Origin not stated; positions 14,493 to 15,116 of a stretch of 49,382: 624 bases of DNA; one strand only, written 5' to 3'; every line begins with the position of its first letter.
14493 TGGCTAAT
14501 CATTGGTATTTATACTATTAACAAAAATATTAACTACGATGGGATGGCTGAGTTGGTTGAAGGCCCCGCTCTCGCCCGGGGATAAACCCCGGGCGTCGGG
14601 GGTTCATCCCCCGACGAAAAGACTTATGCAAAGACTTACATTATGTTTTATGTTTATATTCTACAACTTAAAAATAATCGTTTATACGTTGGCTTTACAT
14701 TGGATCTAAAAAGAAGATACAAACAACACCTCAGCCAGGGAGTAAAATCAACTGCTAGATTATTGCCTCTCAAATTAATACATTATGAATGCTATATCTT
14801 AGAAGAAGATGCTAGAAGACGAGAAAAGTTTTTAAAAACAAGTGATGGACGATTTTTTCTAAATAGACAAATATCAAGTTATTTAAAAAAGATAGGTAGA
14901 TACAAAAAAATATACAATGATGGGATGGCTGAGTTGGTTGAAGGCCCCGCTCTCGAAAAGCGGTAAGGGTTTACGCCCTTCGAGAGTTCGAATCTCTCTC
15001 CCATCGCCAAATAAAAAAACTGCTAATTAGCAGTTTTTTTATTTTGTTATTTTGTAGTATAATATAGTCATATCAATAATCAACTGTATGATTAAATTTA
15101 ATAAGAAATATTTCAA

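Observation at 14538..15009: tRNA-Ser(CGA) with a perfectly duplicated 5' half bracketing a 381-bp GIY-YIG cassette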

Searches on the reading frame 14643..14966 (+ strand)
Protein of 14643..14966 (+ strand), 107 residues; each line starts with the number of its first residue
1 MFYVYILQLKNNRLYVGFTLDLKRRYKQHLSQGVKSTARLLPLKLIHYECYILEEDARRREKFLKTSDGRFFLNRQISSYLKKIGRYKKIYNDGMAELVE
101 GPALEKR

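Call 7: search_protein_families(library=pfam, proteins=[window:14643-14966:+], max_evalue=0.01)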
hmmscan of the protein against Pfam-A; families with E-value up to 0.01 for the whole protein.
window:14643-14966:+ (107 aa): 1 family
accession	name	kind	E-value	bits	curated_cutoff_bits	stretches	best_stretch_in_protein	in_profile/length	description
PF01541.30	GIY-YIG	-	2.3e-13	50.7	22.6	1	1-67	1-71/78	GIY-YIG catalytic domain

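Call 8: search_protein_families(library=ncbifam, proteins=[window:14643-14966:+], max_evalue=0.01)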
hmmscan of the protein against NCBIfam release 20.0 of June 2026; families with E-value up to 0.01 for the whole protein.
window:14643-14966:+ (107 aa): 1 family
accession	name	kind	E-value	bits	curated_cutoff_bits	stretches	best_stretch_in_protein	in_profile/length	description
TIGR01453.1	grpIintron_endo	subfamily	0.0011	19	56.05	1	4-43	4-44/215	group I intron endonuclease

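Call 11: find_homologous_proteins(query=window:14643-14966:+)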
Query window:14643-14966:+ (107 aa): 413 proteins with E <= 0.001 among 425 candidates; the best 120 are listed.
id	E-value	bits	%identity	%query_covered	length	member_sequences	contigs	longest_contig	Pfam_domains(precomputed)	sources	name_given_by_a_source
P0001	4.4e-43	164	86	84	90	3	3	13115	PF01541.31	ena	-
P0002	1.3e-35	140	75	82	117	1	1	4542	PF01541.31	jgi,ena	-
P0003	2.7e-35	139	73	83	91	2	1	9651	PF01541.31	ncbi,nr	ncbi:GIY-YIG nuclease family protein [Patescibacteria group bacterium]|nr:MAG: GIY-YIG nuclease fami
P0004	4.5e-35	138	77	82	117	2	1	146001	PF01541.31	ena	-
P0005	4.8e-35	138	77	82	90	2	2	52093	PF01541.31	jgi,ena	jgi:putative endonuclease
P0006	8.7e-35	137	86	71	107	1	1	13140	PF01541.31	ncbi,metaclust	ncbi:MAG: hypothetical protein A2820_00550, partial [Candidatus Buchananbacteria bacterium RIFCSPHIG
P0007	2.2e-33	133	72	83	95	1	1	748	PF01541.31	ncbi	-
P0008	4.3e-33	132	72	82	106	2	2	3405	PF01541.31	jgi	-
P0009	1.4e-32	130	74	84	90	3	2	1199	PF01541.31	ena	-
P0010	2.5e-32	129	69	83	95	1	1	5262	PF01541.31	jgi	jgi:putative endonuclease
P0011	5.5e-31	125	69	81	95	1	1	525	PF01541.31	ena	-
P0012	5.7e-31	125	66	83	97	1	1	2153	PF01541.31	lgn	-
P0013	6.1e-31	125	72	80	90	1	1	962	PF01541.31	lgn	-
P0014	2.0e-29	120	69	84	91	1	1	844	PF01541.31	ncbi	-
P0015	3.2e-29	119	91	61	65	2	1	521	-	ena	-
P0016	9.1e-25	105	64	79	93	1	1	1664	PF01541.31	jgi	jgi:putative endonuclease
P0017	1.2e-24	105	64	80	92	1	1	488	PF01541.31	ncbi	-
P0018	4.3e-24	103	62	79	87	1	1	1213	PF01541.31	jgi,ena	-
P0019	8.2e-24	102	61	79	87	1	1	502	PF01541.31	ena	-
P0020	1.4e-23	101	62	72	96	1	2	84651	PF01541.31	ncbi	-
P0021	1.6e-23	101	62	79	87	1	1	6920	PF01541.31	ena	-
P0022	1.7e-23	101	65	76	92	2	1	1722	PF01541.31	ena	-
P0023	2.7e-23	100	64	76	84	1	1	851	PF01541.31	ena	-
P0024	3.3e-23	100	61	78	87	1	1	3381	PF01541.31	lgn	-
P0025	6.5e-23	99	56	79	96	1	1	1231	PF01541.31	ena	-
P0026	1.0e-22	99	62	79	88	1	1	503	PF01541.31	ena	-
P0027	1.5e-22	98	52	100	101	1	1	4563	PF01541.31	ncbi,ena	-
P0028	1.6e-22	98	69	67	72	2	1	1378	PF01541.31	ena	-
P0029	1.7e-22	98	60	79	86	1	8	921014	PF01541.31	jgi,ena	jgi:putative endonuclease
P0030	1.8e-22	98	60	77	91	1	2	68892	PF01541.31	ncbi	-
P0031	3.3e-22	97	63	77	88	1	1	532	PF01541.31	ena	-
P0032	3.5e-22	97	55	79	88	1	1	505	PF01541.31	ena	-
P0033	3.6e-22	97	61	79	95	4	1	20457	PF01541.31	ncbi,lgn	-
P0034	4.4e-22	97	61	79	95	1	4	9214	PF01541.31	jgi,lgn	jgi:putative endonuclease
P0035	4.7e-22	96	58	79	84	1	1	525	PF01541.31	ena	-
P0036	5.8e-22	96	59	80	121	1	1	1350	PF01541.31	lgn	-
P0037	6.1e-22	96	58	79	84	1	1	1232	PF01541.31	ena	-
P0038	7.0e-22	96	65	72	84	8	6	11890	PF01541.31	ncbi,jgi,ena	-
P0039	8.9e-22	96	60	72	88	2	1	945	PF01541.31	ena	-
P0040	9.9e-22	95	63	78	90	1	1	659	PF01541.31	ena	-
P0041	1.0e-21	95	63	76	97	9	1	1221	PF01541.31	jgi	-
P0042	1.2e-21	95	57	79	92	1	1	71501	PF01541.31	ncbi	-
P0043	1.4e-21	95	57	77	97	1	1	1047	PF01541.31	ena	-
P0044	1.6e-21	95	60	79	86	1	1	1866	PF01541.31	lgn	-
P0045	1.7e-21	95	60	79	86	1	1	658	PF01541.31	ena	-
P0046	2.3e-21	94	57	78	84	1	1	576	PF01541.31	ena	-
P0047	2.6e-21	94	60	79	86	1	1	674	PF01541.31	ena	-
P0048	3.5e-21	94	57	77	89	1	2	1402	PF01541.31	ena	-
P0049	3.7e-21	94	56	79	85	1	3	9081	PF01541.31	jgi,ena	-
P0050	4.7e-21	93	56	80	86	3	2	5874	PF01541.31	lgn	-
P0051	5.8e-21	93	59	77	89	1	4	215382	PF01541.31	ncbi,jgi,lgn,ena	-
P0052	8.8e-21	92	55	79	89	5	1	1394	PF01541.31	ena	-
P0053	9.2e-21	92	66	70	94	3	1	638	PF01541.31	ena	-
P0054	1.1e-20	92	53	80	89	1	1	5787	PF01541.31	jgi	jgi:putative endonuclease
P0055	1.3e-20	92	53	79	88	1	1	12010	PF01541.31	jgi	-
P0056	1.4e-20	92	57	79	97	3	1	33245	PF01541.31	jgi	jgi:putative endonuclease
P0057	1.4e-20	92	61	65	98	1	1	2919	PF01541.31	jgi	jgi:putative endonuclease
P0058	1.7e-20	91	59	76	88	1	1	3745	PF01541.31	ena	-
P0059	2.6e-20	91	56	77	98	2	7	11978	PF01541.31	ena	-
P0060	4.2e-20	90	60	76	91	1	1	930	PF01541.31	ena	-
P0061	4.4e-20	90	55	79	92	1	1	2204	PF01541.31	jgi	-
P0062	4.9e-20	90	57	70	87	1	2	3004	PF01541.31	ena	-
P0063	5.2e-20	90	56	76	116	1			PF01541.31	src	-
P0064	6.2e-20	90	56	79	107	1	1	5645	PF01541.31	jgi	jgi:putative endonuclease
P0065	7.0e-20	89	58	78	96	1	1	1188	PF01541.31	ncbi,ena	-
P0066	1.0e-19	89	57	72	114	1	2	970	PF01541.31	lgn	-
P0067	1.3e-19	89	56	77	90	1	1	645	PF01541.31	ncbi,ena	-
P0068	1.7e-19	88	57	76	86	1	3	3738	PF01541.31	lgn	-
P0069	1.7e-19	88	58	72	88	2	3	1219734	PF01541.31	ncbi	-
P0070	2.3e-19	88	56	76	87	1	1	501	PF01541.31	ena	-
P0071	3.8e-19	87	54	76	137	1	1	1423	PF01541.31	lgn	-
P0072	4.1e-19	87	51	87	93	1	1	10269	PF01541.31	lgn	-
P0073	4.3e-19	87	57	76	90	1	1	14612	PF01541.31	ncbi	-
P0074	4.7e-19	87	50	98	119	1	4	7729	PF01541.31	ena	-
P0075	4.7e-19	87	58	76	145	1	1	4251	PF01541.31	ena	-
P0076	5.8e-19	87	56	76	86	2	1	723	PF01541.31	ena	-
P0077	6.6e-19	86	63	67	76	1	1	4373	PF01541.31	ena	-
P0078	8.7e-19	86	54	78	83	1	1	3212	PF01541.31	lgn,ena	-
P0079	9.3e-19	86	55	78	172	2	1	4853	PF01541.31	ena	-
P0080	9.6e-19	86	55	77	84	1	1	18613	PF01541.31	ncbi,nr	ncbi:MAG: GIY-YIG nuclease family protein [bacterium]|nr:GIY-YIG nuclease family protein [bacterium]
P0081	9.8e-19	86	59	78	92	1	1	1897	PF01541.31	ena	-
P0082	1.1e-18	86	52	79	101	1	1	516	PF01541.31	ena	-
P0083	1.4e-18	85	54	79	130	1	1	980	PF01541.31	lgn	-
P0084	1.7e-18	85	55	75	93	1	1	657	PF01541.31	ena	-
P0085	1.7e-18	85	57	65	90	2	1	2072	PF01541.31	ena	-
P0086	1.8e-18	85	53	76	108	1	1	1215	PF01541.31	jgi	jgi:putative endonuclease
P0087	2.0e-18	85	54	78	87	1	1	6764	PF01541.31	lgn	-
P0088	2.0e-18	85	59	71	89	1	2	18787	PF01541.31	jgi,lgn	jgi:putative endonuclease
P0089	2.9e-18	84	58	73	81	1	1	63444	PF01541.31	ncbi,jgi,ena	-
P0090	3.9e-18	84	55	76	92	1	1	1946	PF01541.31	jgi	jgi:putative endonuclease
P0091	4.0e-18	84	53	78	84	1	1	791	PF01541.31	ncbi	-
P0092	5.4e-18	83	56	79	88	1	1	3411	PF01541.31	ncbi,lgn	-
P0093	7.5e-18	83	54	78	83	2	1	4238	PF01541.31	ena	-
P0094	7.9e-18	83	58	71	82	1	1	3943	PF01541.31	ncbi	-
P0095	8.6e-18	83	54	79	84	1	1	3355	PF01541.31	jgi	-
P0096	9.6e-18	83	57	71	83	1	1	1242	PF01541.31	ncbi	-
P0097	1.0e-17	83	62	65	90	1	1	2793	PF10544.16,PF01541.31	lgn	-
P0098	1.4e-17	82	55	79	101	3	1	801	PF01541.31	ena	-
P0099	1.7e-17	82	58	71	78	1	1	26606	PF01541.31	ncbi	-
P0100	2.3e-17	81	56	76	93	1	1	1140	PF01541.31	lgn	-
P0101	2.7e-17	81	55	78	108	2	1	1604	PF01541.31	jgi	-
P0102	2.8e-17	81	56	79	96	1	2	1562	PF10544.16,PF01541.31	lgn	-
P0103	2.9e-17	81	52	79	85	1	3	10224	PF01541.31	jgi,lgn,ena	-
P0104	3.4e-17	81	56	72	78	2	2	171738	PF01541.31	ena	-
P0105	3.4e-17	81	54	76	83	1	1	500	PF01541.31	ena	-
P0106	3.4e-17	81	59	65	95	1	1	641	PF01541.31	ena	-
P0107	3.5e-17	81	57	73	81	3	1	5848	PF01541.31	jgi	jgi:putative endonuclease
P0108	5.2e-17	80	54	77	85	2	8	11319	PF01541.31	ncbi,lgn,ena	-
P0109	6.1e-17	80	52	80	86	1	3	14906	PF01541.31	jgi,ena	-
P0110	6.1e-17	80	49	90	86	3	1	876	PF01541.31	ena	-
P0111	6.8e-17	80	55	79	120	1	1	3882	PF01541.31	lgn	-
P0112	8.9e-17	80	58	76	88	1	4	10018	PF10544.16,PF01541.31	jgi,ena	-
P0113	1.1e-16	79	54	71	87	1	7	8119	PF01541.31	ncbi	-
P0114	1.1e-16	79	52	76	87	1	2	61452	PF01541.31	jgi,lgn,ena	-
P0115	1.2e-16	79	52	79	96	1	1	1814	PF10544.16,PF01541.31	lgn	-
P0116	1.3e-16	79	55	80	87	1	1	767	PF01541.31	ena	-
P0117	1.5e-16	79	54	77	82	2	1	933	PF01541.31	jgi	jgi:putative endonuclease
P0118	1.9e-16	79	49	79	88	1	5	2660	PF01541.31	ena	-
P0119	1.9e-16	78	55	71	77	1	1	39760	PF01541.31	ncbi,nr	ncbi:MAG: GIY-YIG nuclease family protein [Patescibacteria group bacterium]|nr:GIY-YIG nuclease fami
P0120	2.6e-16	78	53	72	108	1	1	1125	PF10544.16,PF01541.31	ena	-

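Call 12: find_encoding_contigs(protein=P0001, flank=3000, max_places=4)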
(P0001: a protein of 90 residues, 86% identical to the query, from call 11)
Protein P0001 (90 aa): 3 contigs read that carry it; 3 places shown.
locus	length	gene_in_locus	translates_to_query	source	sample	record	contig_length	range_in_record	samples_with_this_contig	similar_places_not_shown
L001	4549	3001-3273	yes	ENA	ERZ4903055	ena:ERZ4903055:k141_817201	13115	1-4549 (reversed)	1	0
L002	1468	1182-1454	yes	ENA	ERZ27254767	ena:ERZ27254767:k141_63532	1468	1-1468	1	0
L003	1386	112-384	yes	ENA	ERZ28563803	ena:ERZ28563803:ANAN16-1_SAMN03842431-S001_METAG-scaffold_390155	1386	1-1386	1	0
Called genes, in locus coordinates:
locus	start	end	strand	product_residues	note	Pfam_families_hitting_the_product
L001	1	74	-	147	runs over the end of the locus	-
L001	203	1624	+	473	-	PF01943:Polysacc_synt, PF13440:Polysacc_synt_3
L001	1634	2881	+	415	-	PF04932:Wzy_C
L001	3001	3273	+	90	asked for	PF01541:GIY-YIG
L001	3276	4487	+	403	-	PF07143:AttH, PF17186:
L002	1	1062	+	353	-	?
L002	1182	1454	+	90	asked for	PF01541:GIY-YIG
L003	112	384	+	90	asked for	PF01541:GIY-YIG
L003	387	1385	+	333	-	?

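Call 13: find_encoding_contigs(protein=P0004, flank=3000, max_places=3)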
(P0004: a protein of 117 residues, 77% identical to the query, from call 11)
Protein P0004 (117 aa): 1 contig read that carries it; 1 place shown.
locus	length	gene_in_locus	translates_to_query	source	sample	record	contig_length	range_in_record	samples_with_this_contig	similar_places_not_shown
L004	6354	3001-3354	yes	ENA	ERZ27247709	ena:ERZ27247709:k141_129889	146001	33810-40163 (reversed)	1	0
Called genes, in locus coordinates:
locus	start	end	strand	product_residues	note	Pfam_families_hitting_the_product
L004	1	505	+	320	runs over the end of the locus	PF00892:EamA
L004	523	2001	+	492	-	PF04932:Wzy_C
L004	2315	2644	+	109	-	-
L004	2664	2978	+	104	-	-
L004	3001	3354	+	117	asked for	PF01541:GIY-YIG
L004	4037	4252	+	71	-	-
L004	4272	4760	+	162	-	PF03412:Peptidase_C39, PF12385:Peptidase_C70, PF13529:Peptidase_C39_2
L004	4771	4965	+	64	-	-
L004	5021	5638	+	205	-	PF00081:Sod_Fe_N, PF02777:Sod_Fe_C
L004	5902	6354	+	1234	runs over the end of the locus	PF00133:tRNA-synt_1, PF09334:tRNA-synt_1g (weak), PF00300:His_Phos_1, PF00133:tRNA-synt_1, PF09334:tRNA-synt_1g (weak), PF08264:Anticodon_1, PF19302:DUF5915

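Call 14: find_encoding_contigs(protein=P0005, flank=3000, max_places=3)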
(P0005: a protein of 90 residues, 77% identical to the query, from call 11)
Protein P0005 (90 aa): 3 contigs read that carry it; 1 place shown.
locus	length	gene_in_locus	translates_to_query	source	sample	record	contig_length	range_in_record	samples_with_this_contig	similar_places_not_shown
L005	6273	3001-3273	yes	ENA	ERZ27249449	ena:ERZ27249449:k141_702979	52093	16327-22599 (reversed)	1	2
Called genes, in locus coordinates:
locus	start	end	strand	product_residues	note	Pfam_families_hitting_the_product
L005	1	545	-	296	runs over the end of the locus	-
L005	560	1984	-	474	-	PF13416:SBP_bac_8, PF01547:SBP_bac_1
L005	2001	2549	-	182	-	PF01135:PCMT (faint), PF01209:Ubie_methyltran, PF13847:Methyltransf_31, PF08241:Methyltransf_11, PF08242:Methyltransf_12, PF13649:Methyltransf_25, PF20922:Anamorsin_N (faint)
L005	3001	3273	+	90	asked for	PF01541:GIY-YIG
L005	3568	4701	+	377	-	PF01381:HTH_3, PF12844:HTH_19 (weak), PF13413:HTH_25 (faint), PF13560:HTH_31, PF01381:HTH_3, PF12844:HTH_19 (weak), PF13560:HTH_31 (weak), PF01381:HTH_3 (weak), +3 more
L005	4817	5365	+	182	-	PF01725:Ham1p_like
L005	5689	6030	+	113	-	PF00825:Ribonuclease_P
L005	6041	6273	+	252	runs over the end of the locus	PF02096:60KD_IMP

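Call 22: find_related_loci(query=A1, collection=genome_contigs, flank=2500)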
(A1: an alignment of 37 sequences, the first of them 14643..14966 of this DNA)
Query A1 (107 aa) in genome_contigs; peptide patterns used: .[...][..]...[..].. (x = any residue, [..] = any of these).
368 stretches matched a pattern; 307 encode a relative of the query (tblastn E <= 1e-3); the best 80 are kept; 80 distinct loci.
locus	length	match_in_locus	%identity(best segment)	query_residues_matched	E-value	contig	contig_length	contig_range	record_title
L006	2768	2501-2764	86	1-88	3e-47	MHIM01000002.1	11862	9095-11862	MAG: Candidatus Buchananbacteria bacterium RIFCSPLOWO2_01_FULL_39_33 rifcsplowo2_01_scaffold_13058, whole genome shotgun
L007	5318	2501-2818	66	2-107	4e-41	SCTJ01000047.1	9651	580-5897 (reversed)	MAG: Patescibacteria group bacterium isolate FW300_bin.57 FW300_bin.57-69922, whole genome shotgun sequence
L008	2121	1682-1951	74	1-90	1e-38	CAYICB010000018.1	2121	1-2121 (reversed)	MAG TPA_asm: uncultured Candidatus Saccharibacteria bacterium isolate ERP119705_co18_100 genome assembly, contig: NODE_9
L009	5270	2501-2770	70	1-90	1e-36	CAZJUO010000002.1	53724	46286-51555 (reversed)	MAG TPA_asm: uncultured Gammaproteobacteria bacterium isolate SRP141376_co4_277 genome assembly, contig: NODE_1099_lengt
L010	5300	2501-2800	52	1-103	7e-30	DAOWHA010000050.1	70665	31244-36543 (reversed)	MAG TPA_asm: bacterium isolate CSMAG_2005 CSMAG_2005_k141_3075340_length_70665_cov_10.0166, whole genome shotgun sequenc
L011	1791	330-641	53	1-103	2e-28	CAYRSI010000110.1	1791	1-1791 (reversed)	MAG TPA_asm: uncultured Candidatus Saccharibacteria bacterium isolate SRP068000_co3_30 genome assembly, contig: NODE_194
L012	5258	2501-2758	56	1-86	9e-29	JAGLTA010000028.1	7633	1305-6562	MAG: Candidatus Parcubacteria bacterium isolate RS_9_75 ROV157_9.bin.75.fa_28, whole genome shotgun sequence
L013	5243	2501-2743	65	1-81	1e-28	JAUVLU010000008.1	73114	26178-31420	MAG: Candidatus Cloacimonadota bacterium isolate CSMAG_514 CSMAG_514_k141_565623_length_73114_cov_135.9593, whole genome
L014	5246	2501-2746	66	1-82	2e-28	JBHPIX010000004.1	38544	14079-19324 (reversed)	Patescibacteria group bacterium isolate SAG AM-312-K06 AM-312-K06_NODE_4, whole genome shotgun sequence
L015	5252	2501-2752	58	1-84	7e-28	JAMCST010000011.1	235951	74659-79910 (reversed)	MAG: Patescibacteria group bacterium isolate FK_Sedi_A_Bin.200 NODE_29_length_235951_cov_6.06351, whole genome shotgun s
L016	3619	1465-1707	63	1-81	5e-28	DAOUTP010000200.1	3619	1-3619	MAG TPA_asm: Candidatus Cloacimonadota bacterium isolate CSMAG_800 CSMAG_800_k141_328095_length_3619_cov_14.1604, whole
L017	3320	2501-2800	52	1-107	7e-28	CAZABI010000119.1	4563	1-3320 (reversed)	MAG TPA_asm: uncultured Dehalococcoidales bacterium isolate SRP178699_co2_402 genome assembly, contig: NODE_24548_length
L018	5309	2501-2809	54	1-104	6e-28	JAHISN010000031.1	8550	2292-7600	MAG: Patescibacteria group bacterium isolate MM_PC_MetaG.mb.174 MM_PC_MetaG.mb.174_k141_696803, whole genome shotgun seq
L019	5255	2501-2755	59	1-85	1e-27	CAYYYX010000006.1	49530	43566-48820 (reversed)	MAG TPA_asm: uncultured Verrucomicrobiota bacterium isolate binchicken_co47_190 genome assembly, contig: NODE_422_length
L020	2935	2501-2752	58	1-84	1e-27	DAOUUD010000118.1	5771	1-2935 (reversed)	MAG TPA_asm: Candidatus Cloacimonadota bacterium isolate CSMAG_814 CSMAG_814_k141_1109269_length_5771_cov_7.5693, whole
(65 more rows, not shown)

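Call 39: search_solved_structures(query=A1, max_evalue=1, show_alignments=2)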
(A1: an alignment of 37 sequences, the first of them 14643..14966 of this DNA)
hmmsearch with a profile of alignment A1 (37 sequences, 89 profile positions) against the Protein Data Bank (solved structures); distinct sequences matched with E-value up to 1: 7.
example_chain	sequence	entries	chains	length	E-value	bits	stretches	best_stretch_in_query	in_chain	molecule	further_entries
1zg2_A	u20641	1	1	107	4e-13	52.4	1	2-66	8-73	Hypothetical UPF0213 protein BH0048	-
1ywl_A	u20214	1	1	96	1e-09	41.5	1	2-81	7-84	Hypothetical UPF0213 protein EF2693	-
1iv8_A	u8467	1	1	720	0.045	17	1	12-39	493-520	MALTOOLIGOSYL TREHALOSE SYNTHASE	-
7wme_A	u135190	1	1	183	0.061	16.6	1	9-46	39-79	Structure-specific endonuclease subunit SLX1 homolog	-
1mk0_A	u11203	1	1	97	0.15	15.3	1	5-38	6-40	Intron-associated endonuclease 1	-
2wsh_A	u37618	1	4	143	0.21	14.8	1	4-47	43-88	ENDONUCLEASE II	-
1yd6_A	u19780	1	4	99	0.58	13.4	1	5-58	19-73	UvrC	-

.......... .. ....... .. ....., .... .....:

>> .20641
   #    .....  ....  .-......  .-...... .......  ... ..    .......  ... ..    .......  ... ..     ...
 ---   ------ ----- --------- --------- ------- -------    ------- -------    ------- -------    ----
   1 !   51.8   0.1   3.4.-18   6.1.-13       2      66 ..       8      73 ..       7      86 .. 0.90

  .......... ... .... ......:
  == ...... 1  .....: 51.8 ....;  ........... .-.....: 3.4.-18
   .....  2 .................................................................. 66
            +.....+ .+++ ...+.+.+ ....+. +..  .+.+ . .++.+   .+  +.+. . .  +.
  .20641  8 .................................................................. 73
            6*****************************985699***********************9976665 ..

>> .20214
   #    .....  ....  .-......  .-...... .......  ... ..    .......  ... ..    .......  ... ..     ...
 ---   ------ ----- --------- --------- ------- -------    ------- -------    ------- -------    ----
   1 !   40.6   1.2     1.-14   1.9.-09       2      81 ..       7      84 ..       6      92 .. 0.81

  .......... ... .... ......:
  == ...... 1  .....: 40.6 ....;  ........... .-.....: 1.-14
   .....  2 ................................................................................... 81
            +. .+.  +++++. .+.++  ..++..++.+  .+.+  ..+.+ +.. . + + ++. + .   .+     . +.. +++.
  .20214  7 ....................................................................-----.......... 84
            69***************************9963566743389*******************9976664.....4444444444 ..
